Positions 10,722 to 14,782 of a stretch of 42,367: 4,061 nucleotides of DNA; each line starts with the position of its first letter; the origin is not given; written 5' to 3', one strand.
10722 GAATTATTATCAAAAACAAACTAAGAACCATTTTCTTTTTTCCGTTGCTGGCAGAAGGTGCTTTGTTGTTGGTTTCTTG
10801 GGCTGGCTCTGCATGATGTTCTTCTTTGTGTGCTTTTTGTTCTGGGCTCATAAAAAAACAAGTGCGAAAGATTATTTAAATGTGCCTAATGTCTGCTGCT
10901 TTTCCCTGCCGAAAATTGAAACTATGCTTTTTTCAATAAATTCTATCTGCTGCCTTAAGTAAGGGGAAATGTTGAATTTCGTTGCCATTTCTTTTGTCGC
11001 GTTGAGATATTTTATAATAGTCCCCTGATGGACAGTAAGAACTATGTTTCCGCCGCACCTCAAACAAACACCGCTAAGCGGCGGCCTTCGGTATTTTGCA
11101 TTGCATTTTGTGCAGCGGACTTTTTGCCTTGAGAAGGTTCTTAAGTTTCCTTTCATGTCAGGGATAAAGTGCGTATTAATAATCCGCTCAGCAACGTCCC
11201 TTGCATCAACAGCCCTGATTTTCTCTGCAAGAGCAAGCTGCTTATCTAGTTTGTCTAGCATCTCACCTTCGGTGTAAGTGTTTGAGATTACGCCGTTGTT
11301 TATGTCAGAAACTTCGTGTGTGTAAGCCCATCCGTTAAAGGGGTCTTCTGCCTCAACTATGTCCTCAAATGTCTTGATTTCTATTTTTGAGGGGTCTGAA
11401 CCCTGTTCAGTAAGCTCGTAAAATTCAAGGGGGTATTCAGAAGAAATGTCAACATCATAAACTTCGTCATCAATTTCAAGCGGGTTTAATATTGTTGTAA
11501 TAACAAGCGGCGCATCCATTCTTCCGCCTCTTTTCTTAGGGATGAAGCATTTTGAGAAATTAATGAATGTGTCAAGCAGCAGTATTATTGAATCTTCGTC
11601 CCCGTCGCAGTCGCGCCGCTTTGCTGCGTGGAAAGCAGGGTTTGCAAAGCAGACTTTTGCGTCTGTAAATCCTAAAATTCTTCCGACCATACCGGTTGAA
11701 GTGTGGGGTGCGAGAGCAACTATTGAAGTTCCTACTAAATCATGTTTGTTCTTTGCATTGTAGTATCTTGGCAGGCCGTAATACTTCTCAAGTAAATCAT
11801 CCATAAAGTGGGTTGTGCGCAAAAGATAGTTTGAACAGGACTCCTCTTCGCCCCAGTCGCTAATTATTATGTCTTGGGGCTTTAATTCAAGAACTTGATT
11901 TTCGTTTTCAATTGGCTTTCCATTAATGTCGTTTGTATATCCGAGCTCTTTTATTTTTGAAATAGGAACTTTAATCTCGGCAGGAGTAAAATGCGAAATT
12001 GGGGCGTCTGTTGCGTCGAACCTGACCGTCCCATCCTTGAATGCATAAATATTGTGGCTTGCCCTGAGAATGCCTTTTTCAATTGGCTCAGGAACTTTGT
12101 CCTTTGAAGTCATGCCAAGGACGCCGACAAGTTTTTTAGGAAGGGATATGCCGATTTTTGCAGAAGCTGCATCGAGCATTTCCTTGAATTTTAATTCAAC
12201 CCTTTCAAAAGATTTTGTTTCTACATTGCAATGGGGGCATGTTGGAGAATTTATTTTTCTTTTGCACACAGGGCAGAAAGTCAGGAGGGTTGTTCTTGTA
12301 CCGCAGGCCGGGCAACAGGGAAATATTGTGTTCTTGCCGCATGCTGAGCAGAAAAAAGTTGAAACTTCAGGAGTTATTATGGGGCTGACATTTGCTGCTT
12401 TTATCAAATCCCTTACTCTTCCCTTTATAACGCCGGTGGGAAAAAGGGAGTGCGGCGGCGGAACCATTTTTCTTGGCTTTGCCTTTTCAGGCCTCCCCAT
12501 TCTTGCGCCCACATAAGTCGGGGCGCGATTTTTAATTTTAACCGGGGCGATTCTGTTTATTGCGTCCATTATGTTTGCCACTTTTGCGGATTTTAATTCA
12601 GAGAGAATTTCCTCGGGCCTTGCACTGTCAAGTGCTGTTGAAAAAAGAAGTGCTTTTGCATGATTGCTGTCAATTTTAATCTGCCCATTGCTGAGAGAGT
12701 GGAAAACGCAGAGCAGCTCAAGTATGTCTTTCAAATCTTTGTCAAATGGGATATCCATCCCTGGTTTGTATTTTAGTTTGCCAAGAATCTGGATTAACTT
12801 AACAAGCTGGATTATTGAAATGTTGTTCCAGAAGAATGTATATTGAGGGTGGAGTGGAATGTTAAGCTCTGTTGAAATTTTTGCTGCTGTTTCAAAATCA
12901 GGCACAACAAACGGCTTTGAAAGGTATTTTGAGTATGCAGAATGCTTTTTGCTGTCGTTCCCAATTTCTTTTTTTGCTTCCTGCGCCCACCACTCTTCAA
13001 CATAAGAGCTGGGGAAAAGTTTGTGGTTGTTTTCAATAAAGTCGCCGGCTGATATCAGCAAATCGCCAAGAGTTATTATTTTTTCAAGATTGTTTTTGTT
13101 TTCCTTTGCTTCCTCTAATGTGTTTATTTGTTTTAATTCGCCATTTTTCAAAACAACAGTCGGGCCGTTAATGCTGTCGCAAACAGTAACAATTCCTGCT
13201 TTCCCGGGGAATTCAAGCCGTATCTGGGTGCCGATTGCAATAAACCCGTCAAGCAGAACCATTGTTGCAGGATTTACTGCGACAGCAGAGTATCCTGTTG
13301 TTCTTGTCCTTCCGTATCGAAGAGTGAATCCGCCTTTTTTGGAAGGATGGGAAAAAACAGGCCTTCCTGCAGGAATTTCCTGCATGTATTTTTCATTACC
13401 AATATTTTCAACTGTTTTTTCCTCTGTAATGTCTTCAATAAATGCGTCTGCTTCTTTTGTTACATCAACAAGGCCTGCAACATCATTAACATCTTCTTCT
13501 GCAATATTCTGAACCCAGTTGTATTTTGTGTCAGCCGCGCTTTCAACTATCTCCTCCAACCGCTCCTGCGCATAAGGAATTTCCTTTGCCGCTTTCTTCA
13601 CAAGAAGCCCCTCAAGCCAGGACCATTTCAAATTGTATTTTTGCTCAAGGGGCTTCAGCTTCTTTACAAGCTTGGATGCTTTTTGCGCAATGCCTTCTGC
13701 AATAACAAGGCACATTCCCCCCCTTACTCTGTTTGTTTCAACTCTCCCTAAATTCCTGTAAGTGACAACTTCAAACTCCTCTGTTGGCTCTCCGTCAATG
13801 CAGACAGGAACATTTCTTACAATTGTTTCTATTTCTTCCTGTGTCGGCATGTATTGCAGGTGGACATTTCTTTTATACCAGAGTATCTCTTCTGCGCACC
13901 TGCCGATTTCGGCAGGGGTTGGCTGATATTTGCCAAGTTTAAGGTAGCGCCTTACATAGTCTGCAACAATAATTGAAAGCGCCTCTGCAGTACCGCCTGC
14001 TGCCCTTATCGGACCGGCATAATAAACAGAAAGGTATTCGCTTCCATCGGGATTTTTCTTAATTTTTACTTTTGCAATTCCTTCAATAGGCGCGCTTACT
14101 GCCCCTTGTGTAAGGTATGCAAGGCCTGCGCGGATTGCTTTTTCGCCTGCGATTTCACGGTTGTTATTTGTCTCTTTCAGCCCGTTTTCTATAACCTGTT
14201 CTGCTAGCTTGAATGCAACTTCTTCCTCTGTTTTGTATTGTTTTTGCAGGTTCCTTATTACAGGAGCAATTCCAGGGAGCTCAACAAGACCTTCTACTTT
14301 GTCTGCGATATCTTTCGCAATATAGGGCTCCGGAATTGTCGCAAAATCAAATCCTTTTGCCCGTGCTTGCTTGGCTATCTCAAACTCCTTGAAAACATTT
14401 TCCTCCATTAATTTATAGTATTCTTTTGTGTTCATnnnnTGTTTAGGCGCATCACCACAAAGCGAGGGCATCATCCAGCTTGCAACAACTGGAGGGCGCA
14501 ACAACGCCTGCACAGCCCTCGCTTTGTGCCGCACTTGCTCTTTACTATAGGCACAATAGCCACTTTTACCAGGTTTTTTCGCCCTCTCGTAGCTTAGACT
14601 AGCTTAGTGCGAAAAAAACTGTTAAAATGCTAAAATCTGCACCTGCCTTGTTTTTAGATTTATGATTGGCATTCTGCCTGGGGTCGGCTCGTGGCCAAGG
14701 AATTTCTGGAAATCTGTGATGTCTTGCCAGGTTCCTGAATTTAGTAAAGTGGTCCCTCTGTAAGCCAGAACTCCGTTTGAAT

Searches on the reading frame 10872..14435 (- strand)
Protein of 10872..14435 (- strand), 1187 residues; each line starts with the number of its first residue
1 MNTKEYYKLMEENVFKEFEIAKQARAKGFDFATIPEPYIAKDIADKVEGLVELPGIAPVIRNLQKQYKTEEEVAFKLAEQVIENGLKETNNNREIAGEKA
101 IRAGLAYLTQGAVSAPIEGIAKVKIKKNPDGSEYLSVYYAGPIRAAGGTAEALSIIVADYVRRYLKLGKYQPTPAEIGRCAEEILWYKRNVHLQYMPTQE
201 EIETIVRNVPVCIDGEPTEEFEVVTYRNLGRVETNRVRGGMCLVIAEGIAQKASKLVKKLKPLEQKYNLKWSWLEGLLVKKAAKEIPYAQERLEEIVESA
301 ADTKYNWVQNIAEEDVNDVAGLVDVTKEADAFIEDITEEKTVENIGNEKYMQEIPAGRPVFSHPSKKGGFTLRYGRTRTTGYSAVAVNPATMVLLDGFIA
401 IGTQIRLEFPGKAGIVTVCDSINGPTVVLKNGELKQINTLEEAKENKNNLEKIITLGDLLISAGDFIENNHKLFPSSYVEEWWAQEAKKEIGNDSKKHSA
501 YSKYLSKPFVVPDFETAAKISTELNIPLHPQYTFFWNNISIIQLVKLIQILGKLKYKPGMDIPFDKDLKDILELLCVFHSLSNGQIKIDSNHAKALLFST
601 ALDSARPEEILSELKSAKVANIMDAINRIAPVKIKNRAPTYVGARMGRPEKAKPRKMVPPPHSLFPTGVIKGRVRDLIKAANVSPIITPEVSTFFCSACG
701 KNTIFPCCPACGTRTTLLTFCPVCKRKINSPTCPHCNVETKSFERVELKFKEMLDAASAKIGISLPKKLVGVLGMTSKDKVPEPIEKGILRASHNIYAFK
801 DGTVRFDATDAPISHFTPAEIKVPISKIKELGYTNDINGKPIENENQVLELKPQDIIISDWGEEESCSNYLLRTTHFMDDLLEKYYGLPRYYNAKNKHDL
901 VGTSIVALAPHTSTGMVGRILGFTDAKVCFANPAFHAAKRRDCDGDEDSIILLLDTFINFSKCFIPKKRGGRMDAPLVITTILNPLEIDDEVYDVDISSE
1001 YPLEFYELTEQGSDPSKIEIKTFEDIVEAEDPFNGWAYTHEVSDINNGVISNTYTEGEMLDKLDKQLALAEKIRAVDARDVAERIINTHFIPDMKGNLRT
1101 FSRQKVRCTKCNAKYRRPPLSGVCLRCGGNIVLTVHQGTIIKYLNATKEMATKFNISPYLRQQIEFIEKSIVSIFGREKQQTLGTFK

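Call 23: search_protein_families(library=pfam, proteins=[window:10872-14435:-])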
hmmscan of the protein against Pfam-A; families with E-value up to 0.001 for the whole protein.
window:10872-14435:- (1187 aa): 3 families
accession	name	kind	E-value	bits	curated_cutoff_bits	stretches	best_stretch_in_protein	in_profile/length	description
PF24844.1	PolC_DP2_central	-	7.9e-121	403.9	24.3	1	339-729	3-371/372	DNA polymerase II large subunit DP2, central domain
PF24846.1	PolC_DP2_cat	-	1.8e-118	395.3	24.3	1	766-1056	5-292/299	DNA polymerase II large subunit DP2, catalytic domain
PF03833.19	PolC_DP2_N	-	2.5e-102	342.1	24.3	1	5-277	1-268/271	DNA polymerase II large subunit DP2, N-terminal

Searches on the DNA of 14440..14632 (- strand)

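Call 35: build_rna_model(alignment_id=A2)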
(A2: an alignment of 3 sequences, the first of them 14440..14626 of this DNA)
Model R1 built from alignment A2 (3 sequences, 188 columns); structure: RNAalifold consensus.
model positions 112; base pairs 30; branch points 2; effective number of sequences 1.16; information 0.59 bits per position. Calibrated on 0.2 Mb of random sequence (short: E-values are rough).
structure used (alignment columns):
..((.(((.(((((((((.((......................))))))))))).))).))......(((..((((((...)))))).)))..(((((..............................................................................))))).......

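Call 36: search_with_rna_model(model_id=R1, sources=[window, L120, L122, L123, L124, L125], max_evalue=10, show_alignments=6)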
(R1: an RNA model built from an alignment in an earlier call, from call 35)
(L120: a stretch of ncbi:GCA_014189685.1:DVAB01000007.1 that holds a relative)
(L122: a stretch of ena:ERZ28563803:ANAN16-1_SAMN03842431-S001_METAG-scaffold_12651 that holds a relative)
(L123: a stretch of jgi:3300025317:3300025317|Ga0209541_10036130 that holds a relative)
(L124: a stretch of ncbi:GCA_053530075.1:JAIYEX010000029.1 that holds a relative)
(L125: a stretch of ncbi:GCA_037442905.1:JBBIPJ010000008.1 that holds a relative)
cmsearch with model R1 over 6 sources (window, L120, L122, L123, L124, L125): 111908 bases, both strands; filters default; matches with E-value up to 10: 9.
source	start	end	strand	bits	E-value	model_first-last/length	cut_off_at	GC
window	40334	40445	+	125.8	4.6e-28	1-112/112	no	0.47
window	33220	33332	-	124.3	1.1e-27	1-112/112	no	0.48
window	14440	14625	-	110.5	2e-24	1-112/112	no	0.49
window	14566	14636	+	24.6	0.00066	1-112/112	no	0.37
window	33272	33346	+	24.3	0.00079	1-112/112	no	0.43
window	40243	40390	-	23.7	0.0011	1-112/112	no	0.36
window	28249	28334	-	9.9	2.2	1-112/112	no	0.35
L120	14564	14612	+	9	3.5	1-112/112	no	0.45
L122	8999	9047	+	9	3.5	1-112/112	no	0.45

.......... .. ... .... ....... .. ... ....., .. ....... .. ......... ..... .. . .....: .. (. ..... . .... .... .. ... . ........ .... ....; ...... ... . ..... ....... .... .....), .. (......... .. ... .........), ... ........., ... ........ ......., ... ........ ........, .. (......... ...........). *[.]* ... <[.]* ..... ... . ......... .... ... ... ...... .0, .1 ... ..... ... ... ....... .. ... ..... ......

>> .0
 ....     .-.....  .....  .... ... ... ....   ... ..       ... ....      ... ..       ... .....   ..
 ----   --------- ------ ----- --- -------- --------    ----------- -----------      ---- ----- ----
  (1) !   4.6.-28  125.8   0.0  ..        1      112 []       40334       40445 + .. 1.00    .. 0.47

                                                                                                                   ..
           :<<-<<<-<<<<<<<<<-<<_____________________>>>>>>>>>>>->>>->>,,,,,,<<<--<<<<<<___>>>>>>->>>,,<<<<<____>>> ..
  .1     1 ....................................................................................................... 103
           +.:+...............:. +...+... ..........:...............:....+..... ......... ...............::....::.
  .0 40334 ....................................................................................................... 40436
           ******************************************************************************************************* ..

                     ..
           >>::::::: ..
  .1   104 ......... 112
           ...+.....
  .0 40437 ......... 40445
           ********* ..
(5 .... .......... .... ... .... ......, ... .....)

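Call 49: search_with_rna_model(model_id=R1, sources=[L126, L127, L128, L129, L130, L121], max_evalue=10)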
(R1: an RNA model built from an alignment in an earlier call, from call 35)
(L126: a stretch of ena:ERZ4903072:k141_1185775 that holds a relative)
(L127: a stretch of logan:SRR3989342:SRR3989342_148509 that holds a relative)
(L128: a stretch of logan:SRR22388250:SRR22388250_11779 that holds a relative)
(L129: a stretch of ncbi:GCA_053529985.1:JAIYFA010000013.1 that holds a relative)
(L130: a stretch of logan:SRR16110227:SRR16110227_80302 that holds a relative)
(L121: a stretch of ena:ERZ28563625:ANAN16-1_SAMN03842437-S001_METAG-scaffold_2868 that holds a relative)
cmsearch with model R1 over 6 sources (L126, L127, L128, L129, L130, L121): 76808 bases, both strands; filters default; matches with E-value up to 10: 1.
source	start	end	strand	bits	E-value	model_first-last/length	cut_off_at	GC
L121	14564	14612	+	9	2.4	1-112/112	no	0.45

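Call 62: search_with_rna_model(model_id=R1, sources=[L131, L132, L133, L134, L135, L136, L137, L138, L139, L140, L141, L142, L143], max_evalue=1, show_alignments=4)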
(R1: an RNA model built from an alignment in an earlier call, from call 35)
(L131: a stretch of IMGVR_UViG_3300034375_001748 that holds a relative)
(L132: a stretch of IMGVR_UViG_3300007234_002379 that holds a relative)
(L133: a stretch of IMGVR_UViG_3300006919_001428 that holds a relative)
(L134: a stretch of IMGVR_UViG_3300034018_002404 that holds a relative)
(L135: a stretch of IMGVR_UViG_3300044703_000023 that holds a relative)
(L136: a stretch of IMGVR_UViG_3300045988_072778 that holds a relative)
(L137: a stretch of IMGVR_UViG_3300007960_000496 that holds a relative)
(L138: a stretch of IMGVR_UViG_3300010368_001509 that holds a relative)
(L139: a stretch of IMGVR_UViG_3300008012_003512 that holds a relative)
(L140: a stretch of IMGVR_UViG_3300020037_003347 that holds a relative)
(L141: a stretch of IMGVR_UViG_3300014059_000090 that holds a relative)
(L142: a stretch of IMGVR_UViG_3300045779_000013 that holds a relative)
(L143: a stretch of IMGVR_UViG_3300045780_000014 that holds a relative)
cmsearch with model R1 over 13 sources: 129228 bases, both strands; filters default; matches with E-value up to 1: 1.
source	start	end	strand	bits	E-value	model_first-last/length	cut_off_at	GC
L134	685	755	+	11.9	0.85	1-112/112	no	0.46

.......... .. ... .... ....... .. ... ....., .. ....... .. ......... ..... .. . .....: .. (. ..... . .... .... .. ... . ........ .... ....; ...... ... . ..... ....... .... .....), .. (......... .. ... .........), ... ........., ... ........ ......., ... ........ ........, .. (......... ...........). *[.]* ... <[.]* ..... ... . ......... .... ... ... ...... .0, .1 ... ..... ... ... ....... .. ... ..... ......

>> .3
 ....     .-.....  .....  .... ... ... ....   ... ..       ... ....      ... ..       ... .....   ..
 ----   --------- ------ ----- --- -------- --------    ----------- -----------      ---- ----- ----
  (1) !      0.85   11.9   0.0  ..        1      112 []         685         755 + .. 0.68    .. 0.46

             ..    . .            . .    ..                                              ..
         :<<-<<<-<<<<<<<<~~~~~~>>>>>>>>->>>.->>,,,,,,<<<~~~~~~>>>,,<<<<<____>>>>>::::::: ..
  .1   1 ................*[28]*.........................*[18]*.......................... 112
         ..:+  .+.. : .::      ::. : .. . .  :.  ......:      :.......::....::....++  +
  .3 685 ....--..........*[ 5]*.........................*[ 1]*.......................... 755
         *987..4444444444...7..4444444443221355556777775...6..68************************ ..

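Call 65: search_with_rna_model(model_id=R1, source=L144, max_evalue=1, show_alignments=2)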
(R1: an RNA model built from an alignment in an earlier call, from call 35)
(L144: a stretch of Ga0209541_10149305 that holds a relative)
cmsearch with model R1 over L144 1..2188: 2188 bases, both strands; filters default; matches with E-value up to 1: 1.
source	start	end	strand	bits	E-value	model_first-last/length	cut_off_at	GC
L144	1056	1129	-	43.9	3.3e-10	1-112/112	no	0.42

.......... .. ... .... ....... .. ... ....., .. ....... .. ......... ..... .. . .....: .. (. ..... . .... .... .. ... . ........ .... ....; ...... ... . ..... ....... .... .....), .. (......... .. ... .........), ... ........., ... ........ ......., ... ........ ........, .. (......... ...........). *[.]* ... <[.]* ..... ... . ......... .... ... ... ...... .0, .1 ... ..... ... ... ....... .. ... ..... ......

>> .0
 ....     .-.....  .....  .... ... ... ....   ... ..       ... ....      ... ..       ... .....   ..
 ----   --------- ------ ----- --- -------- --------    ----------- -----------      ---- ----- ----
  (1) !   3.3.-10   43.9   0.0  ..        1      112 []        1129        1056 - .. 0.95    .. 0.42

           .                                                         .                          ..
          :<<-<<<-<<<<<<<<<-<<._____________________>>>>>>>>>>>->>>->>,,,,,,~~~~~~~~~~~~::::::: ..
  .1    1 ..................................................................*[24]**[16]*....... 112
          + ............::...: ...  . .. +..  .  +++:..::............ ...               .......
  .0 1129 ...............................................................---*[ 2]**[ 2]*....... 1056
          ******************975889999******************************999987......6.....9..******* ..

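Call 76: search_with_rna_model(model_id=R1, sources=[L145, L146, L147], max_evalue=5, show_alignments=4)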
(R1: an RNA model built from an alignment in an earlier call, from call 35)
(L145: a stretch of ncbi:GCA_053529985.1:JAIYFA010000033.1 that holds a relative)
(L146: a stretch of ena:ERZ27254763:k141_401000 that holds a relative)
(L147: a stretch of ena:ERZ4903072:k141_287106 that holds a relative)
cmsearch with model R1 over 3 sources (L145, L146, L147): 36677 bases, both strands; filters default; matches with E-value up to 5: 2.
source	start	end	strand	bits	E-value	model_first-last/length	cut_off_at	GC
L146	7635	7708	-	43.9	5.5e-09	1-112/112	no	0.42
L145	19216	19308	+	9.1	1.1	1-112/112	no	0.52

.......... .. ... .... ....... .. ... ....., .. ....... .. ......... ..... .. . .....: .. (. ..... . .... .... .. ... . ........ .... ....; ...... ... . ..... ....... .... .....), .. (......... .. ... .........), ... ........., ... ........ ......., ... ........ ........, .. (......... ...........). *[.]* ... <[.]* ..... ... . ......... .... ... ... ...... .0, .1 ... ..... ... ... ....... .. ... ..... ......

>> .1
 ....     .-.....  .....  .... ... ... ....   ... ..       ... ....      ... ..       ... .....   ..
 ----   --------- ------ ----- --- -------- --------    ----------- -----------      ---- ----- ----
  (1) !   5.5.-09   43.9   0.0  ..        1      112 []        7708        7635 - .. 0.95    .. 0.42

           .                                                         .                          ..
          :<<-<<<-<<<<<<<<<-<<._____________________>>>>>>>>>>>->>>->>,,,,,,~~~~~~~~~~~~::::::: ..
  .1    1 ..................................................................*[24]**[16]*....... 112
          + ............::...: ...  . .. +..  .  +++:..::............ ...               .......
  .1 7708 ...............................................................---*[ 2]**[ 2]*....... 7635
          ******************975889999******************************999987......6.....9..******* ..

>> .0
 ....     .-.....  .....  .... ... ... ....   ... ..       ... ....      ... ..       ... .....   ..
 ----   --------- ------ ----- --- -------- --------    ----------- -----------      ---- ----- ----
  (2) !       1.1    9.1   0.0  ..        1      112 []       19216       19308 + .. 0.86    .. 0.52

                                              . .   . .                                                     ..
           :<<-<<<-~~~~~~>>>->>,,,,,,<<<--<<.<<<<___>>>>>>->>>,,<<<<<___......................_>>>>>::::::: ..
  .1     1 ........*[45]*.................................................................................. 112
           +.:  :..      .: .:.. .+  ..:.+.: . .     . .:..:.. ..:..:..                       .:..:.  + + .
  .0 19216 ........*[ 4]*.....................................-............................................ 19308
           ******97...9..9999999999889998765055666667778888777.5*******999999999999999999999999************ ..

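Call 81: search_with_rna_model(model_id=R1, sources=[L148, L149], max_evalue=5)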
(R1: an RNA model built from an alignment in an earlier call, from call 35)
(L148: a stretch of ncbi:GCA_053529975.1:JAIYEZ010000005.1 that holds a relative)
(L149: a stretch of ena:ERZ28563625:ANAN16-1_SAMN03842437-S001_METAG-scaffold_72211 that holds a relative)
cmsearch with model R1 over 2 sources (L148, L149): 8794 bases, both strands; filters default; matches with E-value up to 5: 0.
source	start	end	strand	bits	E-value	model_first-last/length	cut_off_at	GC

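Call 97: build_rna_model(alignment_id=A5, structure=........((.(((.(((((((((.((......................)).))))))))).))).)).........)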
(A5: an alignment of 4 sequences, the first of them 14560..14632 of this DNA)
Model R2 built from alignment A5 (4 sequences, 77 columns); structure: as given.
model positions 72; base pairs 16; branch points 0; effective number of sequences 2.6; information 0.783 bits per position. Calibrated on 0.2 Mb of random sequence (short: E-values are rough).
structure used (alignment columns):
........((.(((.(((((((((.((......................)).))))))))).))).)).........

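Call 98: search_with_rna_model(model_id=R2, sources=[window, L120, L122, L124, L125, L126, L128, L129, L130, L145, L146, L147, L148, L149], max_evalue=10, show_alignments=0)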
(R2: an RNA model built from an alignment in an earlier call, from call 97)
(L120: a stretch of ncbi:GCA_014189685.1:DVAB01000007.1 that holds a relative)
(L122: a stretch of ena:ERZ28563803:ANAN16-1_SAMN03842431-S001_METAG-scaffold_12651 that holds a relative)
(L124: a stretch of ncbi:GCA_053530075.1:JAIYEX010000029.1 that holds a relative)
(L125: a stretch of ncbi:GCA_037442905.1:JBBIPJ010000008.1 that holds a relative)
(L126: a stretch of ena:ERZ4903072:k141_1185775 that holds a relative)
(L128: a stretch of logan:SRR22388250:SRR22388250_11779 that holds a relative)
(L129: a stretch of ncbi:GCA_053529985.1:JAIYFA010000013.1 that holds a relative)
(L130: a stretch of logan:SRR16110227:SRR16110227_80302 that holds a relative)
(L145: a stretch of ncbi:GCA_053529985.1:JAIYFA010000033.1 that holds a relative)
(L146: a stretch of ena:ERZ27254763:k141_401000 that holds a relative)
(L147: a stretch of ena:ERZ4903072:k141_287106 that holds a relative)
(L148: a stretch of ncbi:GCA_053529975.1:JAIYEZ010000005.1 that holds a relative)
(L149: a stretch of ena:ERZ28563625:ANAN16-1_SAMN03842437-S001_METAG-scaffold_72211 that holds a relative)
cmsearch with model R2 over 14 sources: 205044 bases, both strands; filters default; matches with E-value up to 10: 12.
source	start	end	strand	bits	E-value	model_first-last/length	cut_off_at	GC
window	14560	14631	-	87.5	6.4e-21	1-72/72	no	0.4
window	33266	33338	-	87.3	7.4e-21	1-72/72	no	0.45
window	40328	40399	+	82.5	1.5e-19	1-72/72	no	0.44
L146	7642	7714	-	77.6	3.2e-18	1-72/72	no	0.44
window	14560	14631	+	29.2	4.7e-05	1-72/72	no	0.4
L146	7642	7714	+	26.7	0.00022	1-72/72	no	0.44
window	33266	33338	+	25.9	0.00038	1-72/72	no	0.45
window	40331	40396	-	24.7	0.00079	1-72/72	no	0.42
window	1790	1869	-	14.7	0.42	1-72/72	no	0.43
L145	12823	12905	-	13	1.2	1-72/72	no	0.4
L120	3315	3354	+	11.8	2.6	1-72/72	no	0.47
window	1838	1877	+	10.3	6.5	1-72/72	no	0.32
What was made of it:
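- No element in roughly 160 kb of other Naiadarchaeales loci (calls 36, 49, 76, 81, 98). It is among the top non-family hits of the P1 model in 205 kb (call 98).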
